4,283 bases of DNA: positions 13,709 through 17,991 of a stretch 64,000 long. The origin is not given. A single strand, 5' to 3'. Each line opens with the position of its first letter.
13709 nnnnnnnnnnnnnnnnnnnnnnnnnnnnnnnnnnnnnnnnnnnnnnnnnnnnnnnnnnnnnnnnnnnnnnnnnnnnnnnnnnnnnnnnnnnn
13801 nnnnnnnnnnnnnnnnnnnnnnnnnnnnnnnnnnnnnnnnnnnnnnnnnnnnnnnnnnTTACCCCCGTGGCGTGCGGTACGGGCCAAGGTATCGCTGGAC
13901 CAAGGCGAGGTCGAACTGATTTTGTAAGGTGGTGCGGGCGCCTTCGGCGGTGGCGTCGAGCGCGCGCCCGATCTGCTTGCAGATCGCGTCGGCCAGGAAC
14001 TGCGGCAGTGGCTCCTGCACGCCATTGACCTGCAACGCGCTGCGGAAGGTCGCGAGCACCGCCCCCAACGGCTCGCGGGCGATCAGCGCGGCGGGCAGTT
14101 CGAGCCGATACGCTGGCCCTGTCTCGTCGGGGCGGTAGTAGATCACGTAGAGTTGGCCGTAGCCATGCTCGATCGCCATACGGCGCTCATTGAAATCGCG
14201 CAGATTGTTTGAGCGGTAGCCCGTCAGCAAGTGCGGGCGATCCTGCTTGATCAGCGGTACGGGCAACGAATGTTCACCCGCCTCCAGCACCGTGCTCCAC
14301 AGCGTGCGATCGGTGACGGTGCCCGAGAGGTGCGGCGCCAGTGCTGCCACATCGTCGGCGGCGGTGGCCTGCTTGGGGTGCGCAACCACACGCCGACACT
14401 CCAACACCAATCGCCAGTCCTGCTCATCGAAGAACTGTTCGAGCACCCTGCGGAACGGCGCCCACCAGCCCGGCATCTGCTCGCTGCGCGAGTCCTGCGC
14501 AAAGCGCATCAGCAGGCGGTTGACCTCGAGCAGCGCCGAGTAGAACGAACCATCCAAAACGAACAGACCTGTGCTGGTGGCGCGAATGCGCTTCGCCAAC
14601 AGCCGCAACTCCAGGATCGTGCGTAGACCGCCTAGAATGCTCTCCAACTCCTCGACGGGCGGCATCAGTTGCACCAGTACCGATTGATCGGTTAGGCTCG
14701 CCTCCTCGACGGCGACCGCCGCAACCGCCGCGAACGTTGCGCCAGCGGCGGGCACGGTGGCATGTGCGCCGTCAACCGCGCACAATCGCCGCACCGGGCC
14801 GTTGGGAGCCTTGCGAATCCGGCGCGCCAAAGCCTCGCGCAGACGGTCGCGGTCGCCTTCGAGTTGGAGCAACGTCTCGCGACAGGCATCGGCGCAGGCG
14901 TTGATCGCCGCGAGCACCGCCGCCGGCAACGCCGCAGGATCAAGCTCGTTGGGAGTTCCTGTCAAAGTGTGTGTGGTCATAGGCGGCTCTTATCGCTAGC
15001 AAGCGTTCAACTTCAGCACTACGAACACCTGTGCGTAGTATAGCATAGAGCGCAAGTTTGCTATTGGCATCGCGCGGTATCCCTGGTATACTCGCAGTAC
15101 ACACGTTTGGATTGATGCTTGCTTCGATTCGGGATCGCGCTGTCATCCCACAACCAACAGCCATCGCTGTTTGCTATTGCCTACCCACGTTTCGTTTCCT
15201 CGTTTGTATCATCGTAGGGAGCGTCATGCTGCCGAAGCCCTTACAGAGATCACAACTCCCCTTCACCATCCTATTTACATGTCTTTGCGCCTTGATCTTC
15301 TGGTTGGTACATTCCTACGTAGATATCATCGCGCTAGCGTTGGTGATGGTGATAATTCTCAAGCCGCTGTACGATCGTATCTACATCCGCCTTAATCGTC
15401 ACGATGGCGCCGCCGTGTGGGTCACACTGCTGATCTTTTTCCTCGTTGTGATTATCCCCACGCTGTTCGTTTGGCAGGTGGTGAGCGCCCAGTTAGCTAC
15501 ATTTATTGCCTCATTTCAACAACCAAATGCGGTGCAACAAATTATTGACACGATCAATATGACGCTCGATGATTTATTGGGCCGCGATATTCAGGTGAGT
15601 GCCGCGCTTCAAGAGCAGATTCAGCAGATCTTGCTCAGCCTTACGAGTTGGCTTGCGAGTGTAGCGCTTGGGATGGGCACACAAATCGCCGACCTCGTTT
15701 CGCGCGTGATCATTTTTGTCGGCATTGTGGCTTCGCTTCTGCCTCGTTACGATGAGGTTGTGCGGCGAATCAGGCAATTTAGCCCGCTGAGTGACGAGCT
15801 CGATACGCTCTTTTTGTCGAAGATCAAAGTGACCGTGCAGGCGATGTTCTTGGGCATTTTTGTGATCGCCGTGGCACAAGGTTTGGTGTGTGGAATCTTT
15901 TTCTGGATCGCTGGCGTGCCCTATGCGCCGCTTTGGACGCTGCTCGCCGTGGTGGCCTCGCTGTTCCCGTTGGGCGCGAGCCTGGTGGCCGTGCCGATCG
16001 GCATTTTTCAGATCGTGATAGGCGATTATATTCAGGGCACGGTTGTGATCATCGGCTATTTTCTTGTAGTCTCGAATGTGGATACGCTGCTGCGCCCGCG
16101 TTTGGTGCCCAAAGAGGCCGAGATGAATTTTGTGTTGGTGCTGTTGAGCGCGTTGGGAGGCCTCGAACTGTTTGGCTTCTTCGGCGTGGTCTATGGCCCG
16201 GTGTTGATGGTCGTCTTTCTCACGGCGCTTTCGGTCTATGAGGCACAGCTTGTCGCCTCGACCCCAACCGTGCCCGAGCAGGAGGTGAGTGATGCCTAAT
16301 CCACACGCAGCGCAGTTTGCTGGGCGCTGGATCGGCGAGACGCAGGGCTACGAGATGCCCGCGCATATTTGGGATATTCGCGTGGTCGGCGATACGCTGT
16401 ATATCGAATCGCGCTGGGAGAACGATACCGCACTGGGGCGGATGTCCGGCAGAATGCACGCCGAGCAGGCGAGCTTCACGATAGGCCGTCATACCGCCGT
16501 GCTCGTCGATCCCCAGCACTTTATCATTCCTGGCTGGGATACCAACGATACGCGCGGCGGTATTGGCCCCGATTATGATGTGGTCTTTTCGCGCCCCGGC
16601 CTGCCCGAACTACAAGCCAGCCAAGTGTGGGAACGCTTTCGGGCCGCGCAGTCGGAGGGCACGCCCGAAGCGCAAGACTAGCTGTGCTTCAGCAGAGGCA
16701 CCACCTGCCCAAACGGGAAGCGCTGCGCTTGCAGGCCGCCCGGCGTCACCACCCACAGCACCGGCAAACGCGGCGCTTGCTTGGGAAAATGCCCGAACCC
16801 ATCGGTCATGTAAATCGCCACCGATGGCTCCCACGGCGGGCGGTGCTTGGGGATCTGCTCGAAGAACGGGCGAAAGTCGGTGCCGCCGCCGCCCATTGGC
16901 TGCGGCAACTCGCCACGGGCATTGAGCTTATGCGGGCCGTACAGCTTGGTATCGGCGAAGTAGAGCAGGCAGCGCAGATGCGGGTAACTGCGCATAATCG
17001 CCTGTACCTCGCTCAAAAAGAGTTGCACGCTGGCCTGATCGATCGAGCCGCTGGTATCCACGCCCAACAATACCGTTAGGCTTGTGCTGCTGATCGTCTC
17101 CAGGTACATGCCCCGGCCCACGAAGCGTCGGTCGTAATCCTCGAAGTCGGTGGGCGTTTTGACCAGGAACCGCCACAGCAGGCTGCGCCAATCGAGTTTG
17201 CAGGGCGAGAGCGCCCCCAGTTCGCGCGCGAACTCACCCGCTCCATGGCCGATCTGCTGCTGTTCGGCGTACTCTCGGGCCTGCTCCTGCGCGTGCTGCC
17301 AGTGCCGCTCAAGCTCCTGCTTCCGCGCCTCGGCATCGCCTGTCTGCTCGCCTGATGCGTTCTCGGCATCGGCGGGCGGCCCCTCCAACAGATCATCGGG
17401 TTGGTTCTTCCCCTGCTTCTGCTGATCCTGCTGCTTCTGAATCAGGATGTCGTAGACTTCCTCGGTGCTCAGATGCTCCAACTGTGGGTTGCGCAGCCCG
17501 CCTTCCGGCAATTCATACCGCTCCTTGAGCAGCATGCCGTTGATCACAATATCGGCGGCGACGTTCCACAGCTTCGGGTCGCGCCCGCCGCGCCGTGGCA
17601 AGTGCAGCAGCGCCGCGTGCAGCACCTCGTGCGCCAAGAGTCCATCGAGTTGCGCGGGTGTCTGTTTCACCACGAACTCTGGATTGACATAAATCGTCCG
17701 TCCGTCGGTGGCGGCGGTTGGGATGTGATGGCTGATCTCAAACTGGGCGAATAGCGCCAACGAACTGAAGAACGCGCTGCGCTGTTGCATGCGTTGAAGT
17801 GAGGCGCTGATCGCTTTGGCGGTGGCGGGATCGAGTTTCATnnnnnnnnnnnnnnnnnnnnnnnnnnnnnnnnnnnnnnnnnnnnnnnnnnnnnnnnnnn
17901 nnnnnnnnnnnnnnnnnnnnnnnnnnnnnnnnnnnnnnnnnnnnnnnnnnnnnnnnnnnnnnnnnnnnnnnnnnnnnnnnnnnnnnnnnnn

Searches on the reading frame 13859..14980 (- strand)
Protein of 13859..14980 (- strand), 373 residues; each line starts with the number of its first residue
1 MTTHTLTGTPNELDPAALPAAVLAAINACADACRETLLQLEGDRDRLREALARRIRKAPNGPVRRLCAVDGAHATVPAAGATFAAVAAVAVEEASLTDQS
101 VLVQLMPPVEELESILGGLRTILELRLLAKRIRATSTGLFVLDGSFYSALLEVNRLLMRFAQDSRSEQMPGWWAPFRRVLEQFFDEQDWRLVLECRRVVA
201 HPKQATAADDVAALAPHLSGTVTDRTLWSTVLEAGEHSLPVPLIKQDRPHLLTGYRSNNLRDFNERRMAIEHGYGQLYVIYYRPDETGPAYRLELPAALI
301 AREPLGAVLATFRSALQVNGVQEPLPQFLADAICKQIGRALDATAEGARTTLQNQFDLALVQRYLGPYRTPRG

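Call 6: search_protein_families(library=pfam, proteins=[window:13859-14980:-], max_evalue=0.01)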
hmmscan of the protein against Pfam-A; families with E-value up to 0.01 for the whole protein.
window:13859-14980:- (373 aa): 1 family
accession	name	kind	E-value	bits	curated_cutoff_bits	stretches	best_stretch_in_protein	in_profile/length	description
PF09376.16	NurA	-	9.7e-09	35.5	21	1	65-324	2-244/254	NurA domain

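Call 7: search_protein_families(library=ncbifam, proteins=[window:13859-14980:-], max_evalue=0.01)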
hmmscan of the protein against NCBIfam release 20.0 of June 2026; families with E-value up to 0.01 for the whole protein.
window:13859-14980:- (373 aa): 0 families

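Call 10: search_protein_families(library=padloc, proteins=[window:13859-14980:-], max_evalue=0.01)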
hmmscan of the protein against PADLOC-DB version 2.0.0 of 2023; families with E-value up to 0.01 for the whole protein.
window:13859-14980:- (373 aa): 0 families

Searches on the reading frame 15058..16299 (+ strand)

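Call 6: search_protein_families(library=pfam, proteins=[window:15058-16299:+], max_evalue=0.01)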
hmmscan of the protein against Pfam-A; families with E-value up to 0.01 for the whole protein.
window:15058-16299:+ (413 aa): 1 family
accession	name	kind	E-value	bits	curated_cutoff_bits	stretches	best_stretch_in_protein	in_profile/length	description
PF01594.21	AI-2E_transport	-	4e-42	145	34.3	1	71-394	4-326/327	AI-2E family transporter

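Call 7: search_protein_families(library=ncbifam, proteins=[window:15058-16299:+], max_evalue=0.01)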
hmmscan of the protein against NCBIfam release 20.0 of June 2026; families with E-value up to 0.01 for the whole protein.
window:15058-16299:+ (413 aa): 2 families
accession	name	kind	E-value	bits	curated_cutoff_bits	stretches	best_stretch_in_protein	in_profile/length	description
NF008216.0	PRK10983.1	equivalog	4.5e-24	85.3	305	1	65-397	11-347/370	AI-2E family transporter YdiK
TIGR02872.1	spore_ytvI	equivalog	3e-18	66.4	198.15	1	70-389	6-334/341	sporulation integral membrane protein YtvI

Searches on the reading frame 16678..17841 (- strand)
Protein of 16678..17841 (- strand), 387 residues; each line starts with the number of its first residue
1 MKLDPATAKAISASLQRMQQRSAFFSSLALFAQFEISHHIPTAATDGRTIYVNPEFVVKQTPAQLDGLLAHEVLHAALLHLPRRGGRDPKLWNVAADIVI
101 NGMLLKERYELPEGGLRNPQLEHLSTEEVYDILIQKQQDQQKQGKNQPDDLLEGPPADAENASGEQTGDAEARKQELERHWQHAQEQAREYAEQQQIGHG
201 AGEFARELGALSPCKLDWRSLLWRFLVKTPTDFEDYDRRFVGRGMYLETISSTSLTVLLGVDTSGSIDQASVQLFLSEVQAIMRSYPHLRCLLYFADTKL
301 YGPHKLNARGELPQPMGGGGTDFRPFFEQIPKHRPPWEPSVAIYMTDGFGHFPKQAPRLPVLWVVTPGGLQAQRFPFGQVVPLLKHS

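Call 8: search_protein_families(library=ncbifam, proteins=[window:16678-17841:-], max_evalue=0.01)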
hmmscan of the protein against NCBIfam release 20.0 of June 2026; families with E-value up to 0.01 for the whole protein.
window:16678-17841:- (387 aa): 0 families

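Call 9: search_protein_families(library=pfam, proteins=[window:16678-17841:-], max_evalue=0.01)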
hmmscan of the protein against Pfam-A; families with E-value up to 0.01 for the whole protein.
window:16678-17841:- (387 aa): 2 families
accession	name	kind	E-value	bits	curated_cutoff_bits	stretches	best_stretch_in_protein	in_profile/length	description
PF13203.12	DUF2201_N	-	1.6e-36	126.8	23.2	1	12-236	7-246/271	Putative metallopeptidase domain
PF09967.15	DUF2201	-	2.1e-20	73.5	26.4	1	258-382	2-121/123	VWA-like domain (DUF2201)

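Call 64: search_protein_families(library=padloc, proteins=[window:16678-17841:-], max_evalue=0.001)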
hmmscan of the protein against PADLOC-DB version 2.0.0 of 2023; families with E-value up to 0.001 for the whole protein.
window:16678-17841:- (387 aa): 0 families
